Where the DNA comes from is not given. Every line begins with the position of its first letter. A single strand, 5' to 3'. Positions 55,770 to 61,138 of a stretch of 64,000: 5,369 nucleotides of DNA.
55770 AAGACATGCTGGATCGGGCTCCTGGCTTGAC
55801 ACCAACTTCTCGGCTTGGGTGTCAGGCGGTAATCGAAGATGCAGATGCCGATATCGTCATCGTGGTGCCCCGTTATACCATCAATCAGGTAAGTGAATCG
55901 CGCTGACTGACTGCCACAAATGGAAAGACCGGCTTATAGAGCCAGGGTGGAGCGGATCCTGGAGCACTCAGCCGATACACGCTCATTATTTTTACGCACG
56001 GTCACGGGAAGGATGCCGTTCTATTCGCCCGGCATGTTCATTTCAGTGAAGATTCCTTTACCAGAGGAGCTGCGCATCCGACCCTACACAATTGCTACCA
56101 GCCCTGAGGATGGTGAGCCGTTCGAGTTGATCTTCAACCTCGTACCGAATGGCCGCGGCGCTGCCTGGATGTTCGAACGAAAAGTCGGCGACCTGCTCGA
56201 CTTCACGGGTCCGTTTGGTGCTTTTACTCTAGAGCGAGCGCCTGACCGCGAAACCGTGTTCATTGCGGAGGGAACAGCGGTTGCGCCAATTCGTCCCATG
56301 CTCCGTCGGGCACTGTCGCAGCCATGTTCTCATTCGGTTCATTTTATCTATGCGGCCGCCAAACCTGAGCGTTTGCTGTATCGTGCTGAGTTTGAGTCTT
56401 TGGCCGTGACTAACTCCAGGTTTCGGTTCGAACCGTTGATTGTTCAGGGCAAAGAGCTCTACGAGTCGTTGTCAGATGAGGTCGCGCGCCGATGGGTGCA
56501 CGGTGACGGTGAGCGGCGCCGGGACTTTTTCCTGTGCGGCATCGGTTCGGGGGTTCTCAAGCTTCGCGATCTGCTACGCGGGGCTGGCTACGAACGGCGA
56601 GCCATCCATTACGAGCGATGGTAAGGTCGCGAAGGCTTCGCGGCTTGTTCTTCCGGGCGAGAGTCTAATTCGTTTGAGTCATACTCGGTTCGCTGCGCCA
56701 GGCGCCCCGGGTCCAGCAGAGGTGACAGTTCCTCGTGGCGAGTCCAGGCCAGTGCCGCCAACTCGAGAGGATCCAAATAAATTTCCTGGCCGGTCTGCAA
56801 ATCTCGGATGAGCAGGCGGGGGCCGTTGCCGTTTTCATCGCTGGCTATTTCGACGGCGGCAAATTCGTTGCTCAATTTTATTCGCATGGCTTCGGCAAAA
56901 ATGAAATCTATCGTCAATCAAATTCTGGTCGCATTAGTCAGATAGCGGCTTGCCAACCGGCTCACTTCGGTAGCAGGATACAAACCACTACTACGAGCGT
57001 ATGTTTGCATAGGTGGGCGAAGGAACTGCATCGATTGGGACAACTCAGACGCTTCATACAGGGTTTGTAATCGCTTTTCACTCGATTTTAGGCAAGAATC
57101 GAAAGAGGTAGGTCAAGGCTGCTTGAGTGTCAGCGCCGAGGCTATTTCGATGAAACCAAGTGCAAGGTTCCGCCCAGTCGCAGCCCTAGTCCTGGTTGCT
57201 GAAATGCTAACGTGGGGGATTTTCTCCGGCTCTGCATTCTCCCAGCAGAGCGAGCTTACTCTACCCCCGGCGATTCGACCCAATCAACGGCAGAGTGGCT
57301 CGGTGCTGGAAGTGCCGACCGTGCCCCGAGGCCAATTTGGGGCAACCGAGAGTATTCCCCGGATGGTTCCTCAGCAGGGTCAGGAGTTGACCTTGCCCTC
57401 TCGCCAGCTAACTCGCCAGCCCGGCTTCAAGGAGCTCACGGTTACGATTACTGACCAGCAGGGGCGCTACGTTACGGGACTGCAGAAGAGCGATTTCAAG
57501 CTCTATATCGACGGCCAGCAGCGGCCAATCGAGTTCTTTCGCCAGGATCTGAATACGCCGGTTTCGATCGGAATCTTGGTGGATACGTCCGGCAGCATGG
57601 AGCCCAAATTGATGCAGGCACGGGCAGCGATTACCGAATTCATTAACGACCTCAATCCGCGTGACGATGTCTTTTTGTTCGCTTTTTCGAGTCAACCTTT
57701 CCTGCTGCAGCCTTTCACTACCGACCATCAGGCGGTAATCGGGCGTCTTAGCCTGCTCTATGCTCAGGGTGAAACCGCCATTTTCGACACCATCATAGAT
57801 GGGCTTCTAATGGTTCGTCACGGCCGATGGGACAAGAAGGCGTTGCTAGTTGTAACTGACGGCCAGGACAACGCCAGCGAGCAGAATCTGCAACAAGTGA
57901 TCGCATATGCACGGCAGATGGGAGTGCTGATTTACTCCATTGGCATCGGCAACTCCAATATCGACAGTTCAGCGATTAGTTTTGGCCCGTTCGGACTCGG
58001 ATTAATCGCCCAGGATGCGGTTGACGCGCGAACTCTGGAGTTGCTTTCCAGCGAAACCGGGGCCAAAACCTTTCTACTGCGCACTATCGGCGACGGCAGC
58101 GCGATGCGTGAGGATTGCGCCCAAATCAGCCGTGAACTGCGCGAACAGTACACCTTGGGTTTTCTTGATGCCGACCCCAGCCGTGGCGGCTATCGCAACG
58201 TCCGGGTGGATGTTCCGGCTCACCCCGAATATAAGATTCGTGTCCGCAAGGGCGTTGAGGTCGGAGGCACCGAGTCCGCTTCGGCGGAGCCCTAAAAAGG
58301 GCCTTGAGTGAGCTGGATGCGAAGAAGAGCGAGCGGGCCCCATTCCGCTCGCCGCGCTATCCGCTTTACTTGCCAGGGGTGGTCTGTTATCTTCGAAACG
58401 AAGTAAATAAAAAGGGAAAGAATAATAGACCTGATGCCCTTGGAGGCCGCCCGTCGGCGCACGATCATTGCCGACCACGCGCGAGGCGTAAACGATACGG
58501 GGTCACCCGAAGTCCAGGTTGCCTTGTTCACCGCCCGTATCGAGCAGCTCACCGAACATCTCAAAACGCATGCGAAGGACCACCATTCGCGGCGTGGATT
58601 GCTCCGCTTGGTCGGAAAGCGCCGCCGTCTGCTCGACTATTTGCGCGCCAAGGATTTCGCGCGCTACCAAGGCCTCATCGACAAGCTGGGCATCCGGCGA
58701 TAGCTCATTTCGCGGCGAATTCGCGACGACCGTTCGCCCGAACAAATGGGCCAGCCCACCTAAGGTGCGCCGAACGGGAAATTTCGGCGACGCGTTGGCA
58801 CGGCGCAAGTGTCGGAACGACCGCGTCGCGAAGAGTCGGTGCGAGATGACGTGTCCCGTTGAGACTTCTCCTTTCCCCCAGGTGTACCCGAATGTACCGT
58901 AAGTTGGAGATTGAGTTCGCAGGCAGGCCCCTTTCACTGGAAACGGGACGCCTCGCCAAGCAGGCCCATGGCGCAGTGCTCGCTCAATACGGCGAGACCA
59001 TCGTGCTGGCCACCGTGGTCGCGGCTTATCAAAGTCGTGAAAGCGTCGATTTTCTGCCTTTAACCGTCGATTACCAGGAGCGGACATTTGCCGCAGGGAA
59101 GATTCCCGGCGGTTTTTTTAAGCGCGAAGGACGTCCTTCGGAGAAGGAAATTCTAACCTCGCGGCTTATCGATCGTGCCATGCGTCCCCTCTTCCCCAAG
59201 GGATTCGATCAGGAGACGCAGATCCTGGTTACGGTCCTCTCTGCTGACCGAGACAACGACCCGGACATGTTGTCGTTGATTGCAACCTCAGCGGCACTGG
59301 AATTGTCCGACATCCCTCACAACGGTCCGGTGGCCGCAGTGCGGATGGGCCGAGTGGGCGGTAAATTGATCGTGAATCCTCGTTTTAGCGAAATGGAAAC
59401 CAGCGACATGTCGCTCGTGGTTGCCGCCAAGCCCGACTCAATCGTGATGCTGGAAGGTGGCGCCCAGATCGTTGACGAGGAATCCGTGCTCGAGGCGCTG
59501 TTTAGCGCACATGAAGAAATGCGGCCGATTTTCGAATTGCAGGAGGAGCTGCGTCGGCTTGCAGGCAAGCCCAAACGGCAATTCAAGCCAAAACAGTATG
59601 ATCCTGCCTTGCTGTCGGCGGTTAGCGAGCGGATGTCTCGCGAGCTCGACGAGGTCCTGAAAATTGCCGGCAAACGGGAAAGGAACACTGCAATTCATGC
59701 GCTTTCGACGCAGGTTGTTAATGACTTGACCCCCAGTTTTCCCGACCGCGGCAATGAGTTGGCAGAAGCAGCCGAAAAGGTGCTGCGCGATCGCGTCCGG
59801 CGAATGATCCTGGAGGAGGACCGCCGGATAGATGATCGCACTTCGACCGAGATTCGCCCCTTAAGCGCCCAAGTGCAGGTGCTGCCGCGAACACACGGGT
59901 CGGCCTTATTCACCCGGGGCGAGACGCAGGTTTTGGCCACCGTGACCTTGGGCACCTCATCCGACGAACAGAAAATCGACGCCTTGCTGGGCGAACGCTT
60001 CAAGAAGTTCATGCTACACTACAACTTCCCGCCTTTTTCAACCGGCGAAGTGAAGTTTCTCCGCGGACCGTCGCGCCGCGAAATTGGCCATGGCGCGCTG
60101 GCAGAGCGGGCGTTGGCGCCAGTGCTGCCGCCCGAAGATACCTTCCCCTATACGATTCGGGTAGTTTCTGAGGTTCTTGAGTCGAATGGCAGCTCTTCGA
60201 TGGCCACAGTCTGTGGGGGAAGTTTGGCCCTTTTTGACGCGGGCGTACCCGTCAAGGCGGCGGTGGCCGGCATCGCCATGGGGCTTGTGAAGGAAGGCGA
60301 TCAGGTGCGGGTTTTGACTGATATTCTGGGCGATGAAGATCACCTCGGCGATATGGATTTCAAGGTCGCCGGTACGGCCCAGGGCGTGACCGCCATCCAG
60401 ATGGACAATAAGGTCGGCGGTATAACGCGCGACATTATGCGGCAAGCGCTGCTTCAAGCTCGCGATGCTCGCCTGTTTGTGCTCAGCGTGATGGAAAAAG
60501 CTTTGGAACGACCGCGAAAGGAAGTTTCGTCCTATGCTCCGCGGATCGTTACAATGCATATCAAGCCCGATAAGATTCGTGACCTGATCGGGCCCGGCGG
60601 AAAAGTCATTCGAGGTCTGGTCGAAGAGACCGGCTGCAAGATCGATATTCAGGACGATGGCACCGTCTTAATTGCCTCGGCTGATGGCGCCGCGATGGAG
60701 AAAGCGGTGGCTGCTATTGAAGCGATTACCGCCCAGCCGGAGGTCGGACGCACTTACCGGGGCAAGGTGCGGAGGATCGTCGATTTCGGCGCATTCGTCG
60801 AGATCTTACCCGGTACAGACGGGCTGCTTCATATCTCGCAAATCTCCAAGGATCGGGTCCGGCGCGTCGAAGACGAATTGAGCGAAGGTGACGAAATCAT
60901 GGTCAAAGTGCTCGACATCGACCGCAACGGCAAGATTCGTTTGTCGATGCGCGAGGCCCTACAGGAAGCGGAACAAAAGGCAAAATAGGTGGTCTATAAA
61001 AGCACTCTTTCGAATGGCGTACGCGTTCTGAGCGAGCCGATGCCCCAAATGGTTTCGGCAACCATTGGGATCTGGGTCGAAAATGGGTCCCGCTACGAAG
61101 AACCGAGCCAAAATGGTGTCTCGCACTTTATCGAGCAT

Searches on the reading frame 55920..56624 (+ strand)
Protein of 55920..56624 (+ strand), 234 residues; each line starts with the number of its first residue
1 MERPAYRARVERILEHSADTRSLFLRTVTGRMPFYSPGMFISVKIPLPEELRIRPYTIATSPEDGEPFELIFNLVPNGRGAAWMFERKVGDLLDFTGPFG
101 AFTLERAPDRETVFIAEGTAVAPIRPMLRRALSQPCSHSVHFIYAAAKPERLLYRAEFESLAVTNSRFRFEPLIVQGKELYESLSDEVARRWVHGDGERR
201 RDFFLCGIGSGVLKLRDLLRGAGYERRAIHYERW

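Call 16: search_protein_families(library=ncbifam, proteins=[window:55920-56624:+], max_evalue=0.001)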
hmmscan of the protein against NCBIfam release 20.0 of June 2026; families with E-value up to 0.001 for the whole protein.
window:55920-56624:+ (234 aa): 21 families
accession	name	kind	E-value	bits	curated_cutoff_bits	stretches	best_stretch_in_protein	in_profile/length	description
NF040810.1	BenC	equivalog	5.5e-24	84.9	430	1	5-233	104-329/333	benzoate 1,2-dioxygenase electron transfer component BenC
NF058606.1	GlBtMonoRdsGbcB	equivalog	9.8e-19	67.4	500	1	8-232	16-245/362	glycine betaine monooxygenase reductase subunit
NF009805.0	PRK13289.1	equivalog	2.2e-17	63.1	432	1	9-232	158-390/399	NO-inducible flavohemoprotein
NF008822.0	PRK11872.1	equivalog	2.3e-17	63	402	1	13-233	114-334/341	anthranilate 1,2-dioxygenase electron transfer component AntC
NF045803.1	MethMoxFADbindMmoC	equivalog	3.1e-17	62.4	500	1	34-233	139-339/343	aromatic/alkene monooxygenase hydroxylase FAD-binding subunit MmoC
NF007964.0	PRK10684.1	equivalog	2.5e-14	53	383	1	6-167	10-169/333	NADH oxidoreductase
TIGR01941.1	nqrF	equivalog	1.3e-11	44.1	295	1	58-171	227-333/405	NADH:ubiquinone reductase (Na(+)-transporting) subunit F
TIGR02160.1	PA_CoA_Oxy5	hypoth_equivalog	4.1e-11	42.3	420.8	1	35-233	33-240/352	1,2-phenylacetyl-CoA epoxidase subunit PaaE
NF006220.0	PRK08345.1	subfamily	7e-10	38.6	395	1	34-160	42-165/294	cytochrome-c3 hydrogenase subunit gamma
NF005963.0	PRK08051.1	equivalog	1.1e-08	34.7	230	1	36-188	32-182/233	NAD(P)H-flavin reductase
NF000796.0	PRK00054.1-1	equivalog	2.1e-07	30.5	224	1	7-161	5-140/254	dihydroorotate dehydrogenase electron transfer subunit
NF040830.1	sulfhyd_ShyC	equivalog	2.6e-07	30.1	600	1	34-159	38-158/288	NAD(P)-dependent hydrogenase/sulfhydrogenase 2 subunit gamma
NF000799.0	PRK00054.1-4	equivalog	4.1e-07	29.3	314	1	34-162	32-159/258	dihydroorotate dehydrogenase electron transfer subunit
NF008178.0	PRK10926.1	equivalog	1.3e-05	24.6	390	1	17-161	13-158/248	ferredoxin--NADP(+) reductase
TIGR02911.1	sulfite_red_B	equivalog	1.9e-05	23.9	288.6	1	69-160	60-151/261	anaerobic sulfite reductase subunit AsrB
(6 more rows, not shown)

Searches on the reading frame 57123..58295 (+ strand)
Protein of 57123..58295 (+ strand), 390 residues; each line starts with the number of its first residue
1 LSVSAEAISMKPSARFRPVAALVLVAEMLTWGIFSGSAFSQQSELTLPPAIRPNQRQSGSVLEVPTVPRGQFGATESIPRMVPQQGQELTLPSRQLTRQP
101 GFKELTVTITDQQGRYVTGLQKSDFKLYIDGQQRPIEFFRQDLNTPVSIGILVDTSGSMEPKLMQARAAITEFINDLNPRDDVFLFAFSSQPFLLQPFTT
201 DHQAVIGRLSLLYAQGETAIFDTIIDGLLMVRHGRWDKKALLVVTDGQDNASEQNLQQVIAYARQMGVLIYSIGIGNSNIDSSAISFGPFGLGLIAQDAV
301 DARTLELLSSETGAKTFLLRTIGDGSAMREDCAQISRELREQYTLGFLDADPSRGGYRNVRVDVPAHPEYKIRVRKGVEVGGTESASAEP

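Call 16: search_protein_families(library=ncbifam, proteins=[window:57123-58295:+], max_evalue=0.001)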
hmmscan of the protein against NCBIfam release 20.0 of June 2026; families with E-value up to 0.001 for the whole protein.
window:57123-58295:+ (390 aa): 4 families
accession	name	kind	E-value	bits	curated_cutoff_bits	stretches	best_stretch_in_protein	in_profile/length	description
TIGR03436.1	acidobact_VWFA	subfamily_domain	3.4e-49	168.1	81.25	1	105-377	12-320/324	VWA domain-containing protein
TIGR02442.1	Cob-chelat-sub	hypoth_equivalog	7.5e-08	31.3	779.45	1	149-287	475-620/641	putative cobaltochelatase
NF047508.1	VWA_BatA_Lepto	exception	1.5e-06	27.5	380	1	145-278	87-231/315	VWA domain-containing protein BatA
TIGR03788.1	marine_srt_targ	equivalog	1.1e-05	24.1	551.65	1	144-278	269-408/629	marine proteobacterial sortase target protein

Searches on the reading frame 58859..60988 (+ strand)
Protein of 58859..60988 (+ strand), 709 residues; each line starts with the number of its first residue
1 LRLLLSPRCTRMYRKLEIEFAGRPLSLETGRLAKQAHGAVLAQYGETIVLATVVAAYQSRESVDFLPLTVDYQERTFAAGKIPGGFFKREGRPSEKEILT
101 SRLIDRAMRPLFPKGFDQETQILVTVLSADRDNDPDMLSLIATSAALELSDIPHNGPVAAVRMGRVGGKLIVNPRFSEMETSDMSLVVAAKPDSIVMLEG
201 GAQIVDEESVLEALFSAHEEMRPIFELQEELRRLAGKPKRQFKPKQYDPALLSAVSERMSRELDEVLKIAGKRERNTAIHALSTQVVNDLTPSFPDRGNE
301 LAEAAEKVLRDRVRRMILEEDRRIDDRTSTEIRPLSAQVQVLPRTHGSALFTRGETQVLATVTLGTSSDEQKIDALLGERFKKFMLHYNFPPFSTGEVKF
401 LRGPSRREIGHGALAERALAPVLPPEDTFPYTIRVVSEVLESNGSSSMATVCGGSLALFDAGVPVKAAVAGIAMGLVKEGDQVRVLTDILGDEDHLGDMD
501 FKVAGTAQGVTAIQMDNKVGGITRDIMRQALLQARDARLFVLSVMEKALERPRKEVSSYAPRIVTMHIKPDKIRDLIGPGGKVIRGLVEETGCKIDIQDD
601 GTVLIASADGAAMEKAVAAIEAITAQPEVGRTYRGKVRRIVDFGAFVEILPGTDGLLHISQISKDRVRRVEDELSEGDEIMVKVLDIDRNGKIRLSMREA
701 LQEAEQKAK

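Call 16: search_protein_families(library=ncbifam, proteins=[window:58859-60988:+], max_evalue=0.001)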
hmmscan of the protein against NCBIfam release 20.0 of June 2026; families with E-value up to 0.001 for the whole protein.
window:58859-60988:+ (709 aa): 36 families (the best 25 are shown)
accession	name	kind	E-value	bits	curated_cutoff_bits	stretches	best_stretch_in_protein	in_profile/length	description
TIGR03591.1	polynuc_phos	equivalog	0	1023.8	525.05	1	20-699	2-688/689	polyribonucleotide nucleotidyltransferase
NF008805.1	PRK11824.1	equivalog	0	1021.3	471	1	16-699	2-682/683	polyribonucleotide nucleotidyltransferase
TIGR02696.1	pppGpp_PNP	exception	2.5e-208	693.9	1106.75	1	20-695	14-718/720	guanosine pentaphosphate synthetase I/polyribonucleotide nucleotidyltransferase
TIGR02065.1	ECX1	equivalog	4.4e-40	137.4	318.7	2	316-550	2-227/230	exosome complex exonuclease Rrp41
NF005208.0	PRK06676.1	equivalog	1.2e-23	83.8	368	1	621-708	270-358/391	30S ribosomal protein S1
NF000907.0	PRK00087.1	equivalog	5.4e-23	81.1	624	1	625-706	559-641/671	bifunctional 4-hydroxy-3-methylbut-2-enyl diphosphate reductase/30S ribosomal protein S1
NF006363.0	PRK08582.1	equivalog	1.6e-20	73.7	171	1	628-707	4-83/140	S1 domain-containing RNA-binding protein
NF005973.0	PRK08059.1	equivalog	7.5e-19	68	148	1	625-707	3-86/123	S1 domain-containing post-transcriptional regulator GSP13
NF040579.1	S1_dom_CvfD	subfamily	1.9e-18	66.8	117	1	628-706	2-81/113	CvfD/Ygs/GSP13 family RNA-binding post-transcriptional regulator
NF010379.0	PRK13806.1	equivalog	9e-18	64.1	648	1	623-701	286-366/491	30S ribosomal protein S1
NF004473.0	PRK05807.1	equivalog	2.2e-17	63.7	178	1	628-705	4-80/136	S1 domain-containing RNA-binding protein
NF004952.0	PRK06299.1-2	equivalog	8.3e-16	57.4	524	1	622-699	296-375/580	30S ribosomal protein S1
NF003282.1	PRK04282.1-1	equivalog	8.2e-15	54.5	280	1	306-364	6-63/267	exosome complex protein Rrp42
NF005911.0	PRK07899.1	equivalog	2e-14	53.2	691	1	628-707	292-372/486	30S ribosomal protein S1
NF004953.0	PRK06299.1-3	equivalog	3.1e-14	52.2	720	1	621-700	290-371/580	30S ribosomal protein S1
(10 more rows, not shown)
